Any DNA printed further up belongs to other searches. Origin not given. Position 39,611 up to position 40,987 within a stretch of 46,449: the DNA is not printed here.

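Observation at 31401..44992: TetR-led 12-gene array: beta-oxidation core plus kinase, phosphatase, enone reductase, ADH, SDR and hydrolase; candidate catabolon for 4-hydroxy/4-oxo lipids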

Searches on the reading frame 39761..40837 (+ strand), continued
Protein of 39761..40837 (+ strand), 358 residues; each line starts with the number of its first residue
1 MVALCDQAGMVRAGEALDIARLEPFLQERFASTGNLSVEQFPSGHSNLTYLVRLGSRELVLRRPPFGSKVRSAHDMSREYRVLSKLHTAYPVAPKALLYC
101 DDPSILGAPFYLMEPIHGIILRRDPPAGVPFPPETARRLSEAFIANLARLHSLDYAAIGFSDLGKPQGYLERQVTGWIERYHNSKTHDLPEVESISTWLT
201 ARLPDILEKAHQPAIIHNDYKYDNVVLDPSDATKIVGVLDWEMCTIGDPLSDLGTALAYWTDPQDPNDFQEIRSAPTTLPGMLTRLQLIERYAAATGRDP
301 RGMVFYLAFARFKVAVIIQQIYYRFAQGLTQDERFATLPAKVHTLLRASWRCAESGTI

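Call 25: search_solved_structures(query=L058:11654-13018:-, max_evalue=1e-10, show_alignments=2)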
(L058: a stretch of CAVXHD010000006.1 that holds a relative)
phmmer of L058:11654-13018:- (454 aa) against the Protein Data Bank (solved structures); distinct sequences matched with E-value up to 1e-10: 74 (the best 60 are shown).
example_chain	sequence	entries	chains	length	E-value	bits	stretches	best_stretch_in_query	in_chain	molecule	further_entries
8v3u_A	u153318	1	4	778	3.5e-145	487.6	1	36-446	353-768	Acyl-Coenzyme A dehydrogenase family, member 11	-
8v3v_A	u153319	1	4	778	1.7e-144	485.3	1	36-446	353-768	Acyl-Coenzyme A dehydrogenase family, member 11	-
2wbi_A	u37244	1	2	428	1.4e-143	482.3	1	60-447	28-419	ACYL-COA DEHYDROGENASE FAMILY MEMBER 11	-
4hr3_A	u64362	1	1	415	1.9e-135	455.4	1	51-447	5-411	Putative acyl-CoA dehydrogenase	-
1ukw_A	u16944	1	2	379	1.8e-41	145.7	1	52-413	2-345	acyl-CoA dehydrogenase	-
4u83_A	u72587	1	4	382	9.6e-39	136.7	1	104-435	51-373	Acyl-CoA dehydrogenase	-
2a1t_A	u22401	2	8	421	1.8e-36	129.2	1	43-414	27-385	Acyl-CoA dehydrogenase, medium-chain specific, mitochondrial precursor | Medium-chain specific acyl-CoA dehydrogenase, mitochondrial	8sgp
4p13_A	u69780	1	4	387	3.9e-36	128.1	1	52-414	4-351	Medium-chain specific acyl-CoA dehydrogenase, mitochondrial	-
1udy_A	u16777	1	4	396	4.6e-36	127.9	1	51-413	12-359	Acyl-CoA dehydrogenase, medium-chain specific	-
1ege_A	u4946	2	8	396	5.3e-36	127.7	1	48-414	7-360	MEDIUM CHAIN ACYL-COA DEHYDROGENASE | Acyl-CoA dehydrogenase, medium-chain specific, mitochondrial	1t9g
1egc_A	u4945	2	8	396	7.6e-36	127.2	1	48-412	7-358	MEDIUM CHAIN ACYL-COA DEHYDROGENASE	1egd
3mdd_A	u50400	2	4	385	9.7e-36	126.8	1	52-413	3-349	MEDIUM CHAIN ACYL-COA DEHYDROGENASE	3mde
4iv6_A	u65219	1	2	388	9.7e-36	126.8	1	91-448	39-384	Acyl-CoA dehydrogenase FadE3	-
1jqi_A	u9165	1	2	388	1.4e-35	126.3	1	102-435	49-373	short chain acyl-CoA dehydrogenase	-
2vig_A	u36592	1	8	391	7.8e-35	123.9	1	102-436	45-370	SHORT-CHAIN SPECIFIC ACYL-COA DEHYDROGENASE,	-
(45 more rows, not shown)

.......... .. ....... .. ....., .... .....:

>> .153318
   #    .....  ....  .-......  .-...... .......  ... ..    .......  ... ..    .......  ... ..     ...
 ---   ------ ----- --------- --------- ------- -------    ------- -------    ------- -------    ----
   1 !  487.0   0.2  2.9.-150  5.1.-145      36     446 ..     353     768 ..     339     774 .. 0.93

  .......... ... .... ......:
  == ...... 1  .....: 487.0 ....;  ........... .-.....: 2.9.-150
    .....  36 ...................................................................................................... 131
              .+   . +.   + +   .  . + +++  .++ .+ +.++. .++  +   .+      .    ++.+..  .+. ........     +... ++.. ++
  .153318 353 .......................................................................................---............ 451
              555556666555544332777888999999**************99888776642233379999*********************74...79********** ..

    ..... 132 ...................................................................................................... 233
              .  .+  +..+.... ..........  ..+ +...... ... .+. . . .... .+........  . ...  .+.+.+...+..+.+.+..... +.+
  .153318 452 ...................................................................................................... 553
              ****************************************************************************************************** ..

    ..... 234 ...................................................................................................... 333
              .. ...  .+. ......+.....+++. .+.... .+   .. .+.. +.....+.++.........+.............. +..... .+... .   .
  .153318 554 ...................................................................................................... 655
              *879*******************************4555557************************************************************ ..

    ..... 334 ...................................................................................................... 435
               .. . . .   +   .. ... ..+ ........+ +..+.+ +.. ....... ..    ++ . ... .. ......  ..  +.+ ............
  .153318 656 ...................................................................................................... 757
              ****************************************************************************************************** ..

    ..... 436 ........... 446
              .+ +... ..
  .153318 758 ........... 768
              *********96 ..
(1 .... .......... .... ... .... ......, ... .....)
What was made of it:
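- An LvaC/ACAD11-type ACAD with HCMR and a catalytic Asp lies next to MaoC in relatives (call 25).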

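Call 26: search_solved_structures(query=L003:19372-20619:-, max_evalue=1e-30, show_alignments=1)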
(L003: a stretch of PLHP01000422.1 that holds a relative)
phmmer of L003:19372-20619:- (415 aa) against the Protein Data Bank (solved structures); distinct sequences matched with E-value up to 1e-30: 26.
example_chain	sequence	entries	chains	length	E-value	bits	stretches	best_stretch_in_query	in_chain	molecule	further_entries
4hr3_A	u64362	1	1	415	9.2e-166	554.8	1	6-408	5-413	Putative acyl-CoA dehydrogenase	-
8v3u_A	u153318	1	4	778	1.1e-137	462.3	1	8-406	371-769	Acyl-Coenzyme A dehydrogenase family, member 11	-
8v3v_A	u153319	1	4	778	5.7e-137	460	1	8-406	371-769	Acyl-Coenzyme A dehydrogenase family, member 11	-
2wbi_A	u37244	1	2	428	3.5e-135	454.1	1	19-407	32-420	ACYL-COA DEHYDROGENASE FAMILY MEMBER 11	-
2vig_A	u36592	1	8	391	2e-43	151.9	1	62-408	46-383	SHORT-CHAIN SPECIFIC ACYL-COA DEHYDROGENASE,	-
7y0a_A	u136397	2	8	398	3.9e-43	151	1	62-408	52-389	Short-chain specific acyl-CoA dehydrogenase, mitochondrial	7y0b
8sgs_A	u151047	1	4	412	5.9e-43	150.4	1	62-408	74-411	Short-chain specific acyl-CoA dehydrogenase, mitochondrial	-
1jqi_A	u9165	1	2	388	5.8e-42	147.1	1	61-408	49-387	short chain acyl-CoA dehydrogenase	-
1ukw_A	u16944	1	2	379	4.8e-40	140.8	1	7-401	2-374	acyl-CoA dehydrogenase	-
4u83_A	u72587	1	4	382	2.8e-39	138.3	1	63-401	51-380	Acyl-CoA dehydrogenase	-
4n5f_A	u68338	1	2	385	1.3e-37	132.8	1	44-401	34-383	Putative acyl-CoA dehydrogenase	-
5ol2_C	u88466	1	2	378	8.7e-37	130.1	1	56-401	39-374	Acyl-CoA dehydrogenase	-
3mpi_A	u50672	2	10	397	6.2e-36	127.2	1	53-404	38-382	Glutaryl-CoA dehydrogenase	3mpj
1udy_A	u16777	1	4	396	9.7e-36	126.6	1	51-408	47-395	Acyl-CoA dehydrogenase, medium-chain specific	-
4m9a_A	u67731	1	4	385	1.2e-35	126.3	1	26-401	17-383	Acyl-CoA dehydrogenase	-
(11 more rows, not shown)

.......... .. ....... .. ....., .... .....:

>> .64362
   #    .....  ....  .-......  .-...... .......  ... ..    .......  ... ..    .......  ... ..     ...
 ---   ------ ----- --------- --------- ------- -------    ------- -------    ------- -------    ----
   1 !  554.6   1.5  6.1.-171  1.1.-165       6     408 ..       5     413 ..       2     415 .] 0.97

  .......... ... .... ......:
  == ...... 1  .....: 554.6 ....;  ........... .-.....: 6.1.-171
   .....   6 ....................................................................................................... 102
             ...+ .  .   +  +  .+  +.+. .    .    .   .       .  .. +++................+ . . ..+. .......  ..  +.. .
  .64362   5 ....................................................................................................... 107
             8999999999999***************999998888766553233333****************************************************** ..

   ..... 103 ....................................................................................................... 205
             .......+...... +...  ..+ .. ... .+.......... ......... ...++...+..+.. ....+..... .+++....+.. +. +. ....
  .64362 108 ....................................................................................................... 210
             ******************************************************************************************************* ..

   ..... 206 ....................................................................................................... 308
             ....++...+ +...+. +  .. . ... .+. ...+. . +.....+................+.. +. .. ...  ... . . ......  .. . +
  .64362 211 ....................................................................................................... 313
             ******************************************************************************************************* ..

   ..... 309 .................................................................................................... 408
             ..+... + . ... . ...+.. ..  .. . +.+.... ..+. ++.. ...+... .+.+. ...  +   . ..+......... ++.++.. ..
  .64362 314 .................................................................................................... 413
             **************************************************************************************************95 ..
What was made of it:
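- Closest known: Mammalian ACAD10 / ACAD11. Same: The partner ACAD in relatives matches the ACAD11 ACAD domain at 1e-137 to 3.5e-145, with HCMR and Asp (calls 25, 26).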

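Call 28: find_encoding_contigs(protein=window:39761-40837:+, flank=10000, max_places=6)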
Protein window:39761-40837:+ (358 aa): no gene with exactly this product is on record in the collection.
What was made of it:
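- Tried and rejected: An exact-sequence look-up of the window's kinase found no contig (call 28).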

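Call 56: search_protein_families(library=ncbifam, proteins=[L003:19372-20619:-, L058:3442-4629:+, L058:4641-5744:+, L058:12879-13751:-, L003:18305-19348:-], max_evalue=1e-10)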
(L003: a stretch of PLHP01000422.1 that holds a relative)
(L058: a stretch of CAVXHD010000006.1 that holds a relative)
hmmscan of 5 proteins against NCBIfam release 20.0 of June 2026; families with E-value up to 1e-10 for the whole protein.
L003:19372-20619:- (415 aa): 16 families
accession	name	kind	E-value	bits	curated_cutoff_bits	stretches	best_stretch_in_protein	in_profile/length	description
NF042972.1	AcrlCoAredClosAcrC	equivalog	2.2e-44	151.7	640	1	65-401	48-374/378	acryloyl-CoA reductase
NF045552.1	GlutCoADH_Des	equivalog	1.2e-40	140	470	1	43-404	28-380/387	glutaryl-CoA dehydrogenase Acd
NF042439.1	SulpropCoADesulf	equivalog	8.1e-40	136.7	600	1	62-408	33-375/379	3-sulfinopropanoyl-CoA desulfinase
NF045652.1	ProlPCPDhRedW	equivalog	3.4e-34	118.3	650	1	64-401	42-371/376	L-prolyl-[peptidyl-carrier protein] dehydrogenase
NF053553.1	prodigi_MBC_PigA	equivalog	4e-33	115.1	500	1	6-401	1-377/381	prodigiosin MBC biosynthesis dehydrogenase PigA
NF008997.0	PRK12341.1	equivalog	3.5e-32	111.9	537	1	110-408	90-381/382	acyl-CoA dehydrogenase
NF043006.1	CyhCrbnylCoADH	equivalog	1.6e-31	109.6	650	1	116-401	97-373/380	cyclohexane-1-carbonyl-CoA dehydrogenase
TIGR03207.1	cyc_hxne_CoA_dh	equivalog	6.3e-31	107.4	575.35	1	72-401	51-369/372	cyclohexanecarboxyl-CoA dehydrogenase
NF058590.1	AcCoDHFadEBacil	equivalog_domain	2.5e-27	95.7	600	1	60-406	60-413/586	acyl-CoA dehydrogenase FadE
NF002885.1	PRK03354.1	equivalog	6.9e-27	94.4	540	1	64-408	48-378/378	crotonobetainyl-CoA dehydrogenase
TIGR03203.1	pimD_small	equivalog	3.8e-14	52.6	652.7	1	60-398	44-371/378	pimeloyl-CoA dehydrogenase small subunit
NF007000.1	PRK09463.1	subfamily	5e-14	51.6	600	0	65-163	85-182/726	acyl-CoA dehydrogenase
TIGR03204.1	pimC_large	equivalog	7.5e-13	48.1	623.85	1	114-327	98-302/395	pimeloyl-CoA dehydrogenase large subunit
NF009586.0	PRK13026.1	subfamily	9.1e-12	44.1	608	0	110-163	165-217/777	acyl-CoA dehydrogenase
TIGR04022.1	sulfur_SfnB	equivalog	1.6e-11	43.7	430.9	1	63-357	43-334/391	SfnB family sulfur acquisition oxidoreductase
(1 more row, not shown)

L058:3442-4629:+ (395 aa): 13 families
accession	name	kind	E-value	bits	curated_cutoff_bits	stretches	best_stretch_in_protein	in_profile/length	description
TIGR03204.1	pimC_large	equivalog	3.1e-83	279.8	623.85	1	2-391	1-395/395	pimeloyl-CoA dehydrogenase large subunit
NF045552.1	GlutCoADH_Des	equivalog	1.6e-37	129.6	470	1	1-346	1-345/387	glutaryl-CoA dehydrogenase Acd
NF042972.1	AcrlCoAredClosAcrC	equivalog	2.2e-37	128.6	640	1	1-347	1-343/378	acryloyl-CoA reductase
NF043006.1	CyhCrbnylCoADH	equivalog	8.2e-30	104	650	1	55-346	49-341/380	cyclohexane-1-carbonyl-CoA dehydrogenase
NF045652.1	ProlPCPDhRedW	equivalog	1.4e-27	96.5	650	1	41-384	32-369/376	L-prolyl-[peptidyl-carrier protein] dehydrogenase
NF058590.1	AcCoDHFadEBacil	equivalog_domain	9.4e-27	93.8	600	1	57-301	69-312/586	acyl-CoA dehydrogenase FadE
NF053553.1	prodigi_MBC_PigA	equivalog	1.9e-22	79.9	500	1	1-386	1-377/381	prodigiosin MBC biosynthesis dehydrogenase PigA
NF042439.1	SulpropCoADesulf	equivalog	6.2e-22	77.9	600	1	45-390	28-372/379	3-sulfinopropanoyl-CoA desulfinase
NF008997.0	PRK12341.1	equivalog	2.3e-21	76.3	537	1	1-345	1-341/382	acyl-CoA dehydrogenase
TIGR03207.1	cyc_hxne_CoA_dh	equivalog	1.2e-20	73.6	575.35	1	59-255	50-247/372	cyclohexanecarboxyl-CoA dehydrogenase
NF002885.1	PRK03354.1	equivalog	2.2e-17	63.2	540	1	1-344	1-337/378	crotonobetainyl-CoA dehydrogenase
NF052270.1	Staph_DH_FadE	equivalog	4.7e-14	51.9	600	1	4-238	20-252/400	acyl-CoA dehydrogenase FadE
NF007000.1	PRK09463.1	subfamily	4.8e-13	48.3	600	1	4-246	42-297/726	acyl-CoA dehydrogenase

L058:4641-5744:+ (367 aa): 15 families
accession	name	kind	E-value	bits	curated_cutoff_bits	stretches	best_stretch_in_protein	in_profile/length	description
TIGR03203.1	pimD_small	equivalog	1.4e-60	205.4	652.7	1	3-354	2-374/378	pimeloyl-CoA dehydrogenase small subunit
NF050027.1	acylCoADhIpdE2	equivalog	3e-56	191.2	450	1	9-355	3-309/311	acyl-CoA dehydrogenase IpdE2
NF042972.1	AcrlCoAredClosAcrC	equivalog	2.8e-41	141.5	640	2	216-357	237-377/378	acryloyl-CoA reductase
NF053553.1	prodigi_MBC_PigA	equivalog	1.3e-38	133.1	500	1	1-336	1-359/381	prodigiosin MBC biosynthesis dehydrogenase PigA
NF008997.0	PRK12341.1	equivalog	6.1e-36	124.3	537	1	1-341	1-361/382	acyl-CoA dehydrogenase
NF045652.1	ProlPCPDhRedW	equivalog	3.9e-35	121.4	650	1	42-323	35-341/376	L-prolyl-[peptidyl-carrier protein] dehydrogenase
NF045552.1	GlutCoADH_Des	equivalog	1.1e-29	103.8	470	1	1-346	1-369/387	glutaryl-CoA dehydrogenase Acd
NF058590.1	AcCoDHFadEBacil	equivalog_domain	5.2e-29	101.2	600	1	5-336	21-390/586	acyl-CoA dehydrogenase FadE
NF002885.1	PRK03354.1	equivalog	1.5e-28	99.9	540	1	1-336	1-353/378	crotonobetainyl-CoA dehydrogenase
NF042439.1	SulpropCoADesulf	equivalog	3.6e-28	98.4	600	1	158-359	169-373/379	3-sulfinopropanoyl-CoA desulfinase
TIGR03207.1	cyc_hxne_CoA_dh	equivalog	7.6e-21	74.3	575.35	0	215-334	232-349/372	cyclohexanecarboxyl-CoA dehydrogenase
NF043006.1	CyhCrbnylCoADH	equivalog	1.4e-16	60.5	650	1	40-353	37-372/380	cyclohexane-1-carbonyl-CoA dehydrogenase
NF052270.1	Staph_DH_FadE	equivalog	4.8e-14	51.9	600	1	146-339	170-376/400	acyl-CoA dehydrogenase FadE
NF049984.1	Rv1679_FadE16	equivalog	6.2e-14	52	600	1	33-339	19-348/371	Rv1679 family acyl-CoA dehydrogenase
NF007000.1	PRK09463.1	subfamily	4.9e-13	48.3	600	0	224-323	301-399/726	acyl-CoA dehydrogenase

L058:12879-13751:- (290 aa): 68 families (the best 25 are shown)
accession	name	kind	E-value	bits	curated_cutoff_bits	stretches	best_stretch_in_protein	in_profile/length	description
NF004857.0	PRK06210.1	equivalog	5.2e-111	370.4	341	1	16-289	6-274/275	enoyl-CoA hydratase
NF006109.0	PRK08260.1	subfamily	2.2e-66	224.1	320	1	18-289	4-277/296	enoyl-CoA hydratase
NF051848.1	EnCoAHydtEchA19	equivalog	4e-57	193.7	400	1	26-290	8-258/258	enoyl-CoA hydratase EchA19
TIGR02280.1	PaaB1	equivalog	3.2e-52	177.6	345.15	1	23-290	4-256/256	2-(1,2-epoxy-1,2-dihydrophenyl)acetyl-CoA isomerase PaaG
NF006699.0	PRK09245.1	subfamily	6.3e-52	176.4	354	1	23-290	8-266/266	crotonase/enoyl-CoA hydratase family protein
NF004635.0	PRK05981.1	equivalog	2e-51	175.1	351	1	18-290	4-266/266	enoyl-CoA hydratase/isomerase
NF004781.0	PRK06127.1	subfamily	2.6e-50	171.6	291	1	14-290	7-269/269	enoyl-CoA hydratase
NF004840.0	PRK06190.1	equivalog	1.7e-49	168.7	253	1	22-277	8-245/260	enoyl-CoA hydratase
NF005803.0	PRK07658.1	equivalog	4.9e-49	167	313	1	21-290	5-257/257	enoyl-CoA hydratase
NF042430.2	EnCoAhydt_DpgD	equivalog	7.6e-49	166.5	400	1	22-289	1-257/258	enoyl-CoA-hydratase DpgD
NF004517.0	PRK05862.1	equivalog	1.6e-48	165.4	396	1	23-289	9-256/257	enoyl-CoA hydratase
NF004525.0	PRK05870.1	equivalog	1.5e-46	159.4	285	1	21-280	6-247/249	enoyl-CoA hydratase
NF004796.0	PRK06144.1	subfamily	3.3e-46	157.9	272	1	17-290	7-262/262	enoyl-CoA hydratase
NF004794.0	PRK06142.1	equivalog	7.4e-46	157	308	1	22-289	10-272/273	crotonase/enoyl-CoA hydratase family protein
NF046063.1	oxepin_alt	equivalog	1.1e-45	156.1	300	1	23-285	5-253/254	oxepin-CoA hydrolase, alternative type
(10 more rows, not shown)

L003:18305-19348:- (347 aa): 0 families

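Call 67: search_dna_similar(query=window:39761-40837:+, collection=plasmids, mode=protein, max_rows=25)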
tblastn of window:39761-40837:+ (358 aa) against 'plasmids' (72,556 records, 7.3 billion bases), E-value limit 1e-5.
Records with a match: 307; places in all: 442; records where one place covers at least 80% of the query: 269.
Best place of each record, by identity: <60% 307.
By first word of the organism name: Pseudosulfitobacter 64; Rhodococcus 39; Sulfitobacter 20; Sphingobium 16; Deinococcus 15; Streptomyces 12; Thermus 12; Cupriavidus 11; Burkholderia 8; Novosphingobium 7; and 60 more.
By predicted mobility (MOB-suite, as given by PLSDB): non-mobilizable 239; mobilizable 45; conjugative 23.
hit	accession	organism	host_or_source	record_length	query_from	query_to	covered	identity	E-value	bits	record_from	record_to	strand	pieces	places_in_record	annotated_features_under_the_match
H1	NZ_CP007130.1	Gemmatirosa kalamazoonensis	-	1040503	33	358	91%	51.8%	9e-102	336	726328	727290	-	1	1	record has no annotation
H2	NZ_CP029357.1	Azospirillum thermophilum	cell culture,hot spring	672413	6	352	97%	47.4%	3e-98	326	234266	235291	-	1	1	phosphotransferase family protein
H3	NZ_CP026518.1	Deinococcus sp. NW-56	whole organism,water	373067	11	351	95%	47.0%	9e-92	307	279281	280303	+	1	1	phosphotransferase family protein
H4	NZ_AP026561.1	Deinococcus aetherius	-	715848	11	356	97%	44.6%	4e-83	282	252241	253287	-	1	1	phosphotransferase family protein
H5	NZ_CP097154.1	Deinococcus sp. QL22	-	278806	11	351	95%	45.2%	3e-88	296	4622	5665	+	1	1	phosphotransferase family protein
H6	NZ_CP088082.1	Ideonella dechloratans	Cell culture,Activated sludge, ...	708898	4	352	97%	43.4%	5e-88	296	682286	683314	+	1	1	phosphotransferase family protein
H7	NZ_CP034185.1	Deinococcus psychrotolerans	whole organism,R2A medium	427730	11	357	97%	43.3%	4e-84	285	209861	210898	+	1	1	phosphotransferase family protein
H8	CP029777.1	Deinococcus actinosclerus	mixed culture,wastewater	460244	8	355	97%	43.1%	2e-76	263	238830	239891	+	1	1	phosphotransferase family protein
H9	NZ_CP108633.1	Streptomyces sp. NBC_01136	-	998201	11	338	92%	45.5%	2e-81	277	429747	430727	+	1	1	phosphotransferase family protein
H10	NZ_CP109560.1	Streptomyces sp. NBC_01384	-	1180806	11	338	92%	45.5%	4e-81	276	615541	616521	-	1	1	record has no annotation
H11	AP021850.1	Deinococcus grandis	-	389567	8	350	96%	43.1%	2e-75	260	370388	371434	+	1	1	aminoglycoside phosphotransferase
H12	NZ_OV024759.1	Deinococcus radiodurans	-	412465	11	351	95%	43.2%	2e-83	283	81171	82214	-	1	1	phosphotransferase family protein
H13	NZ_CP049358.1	Deinococcus wulumuqiensis R12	cell culture,soil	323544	11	351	95%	42.9%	2e-83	283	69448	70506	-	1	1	phosphotransferase family protein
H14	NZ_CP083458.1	Deinococcus taeanensis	whole organism,coastal dune soil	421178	11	351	95%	42.8%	9e-76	261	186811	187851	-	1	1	phosphotransferase family protein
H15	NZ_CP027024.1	Streptomyces sp. WAC00288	Culture,soil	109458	11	338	92%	44.4%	1e-82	280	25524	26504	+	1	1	phosphotransferase family protein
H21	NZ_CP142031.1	Pseudoalteromonas sp. CuT4-3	whole organism,deep-sea sediment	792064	4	355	98%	40.5%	1e-85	289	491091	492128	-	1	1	phosphotransferase family protein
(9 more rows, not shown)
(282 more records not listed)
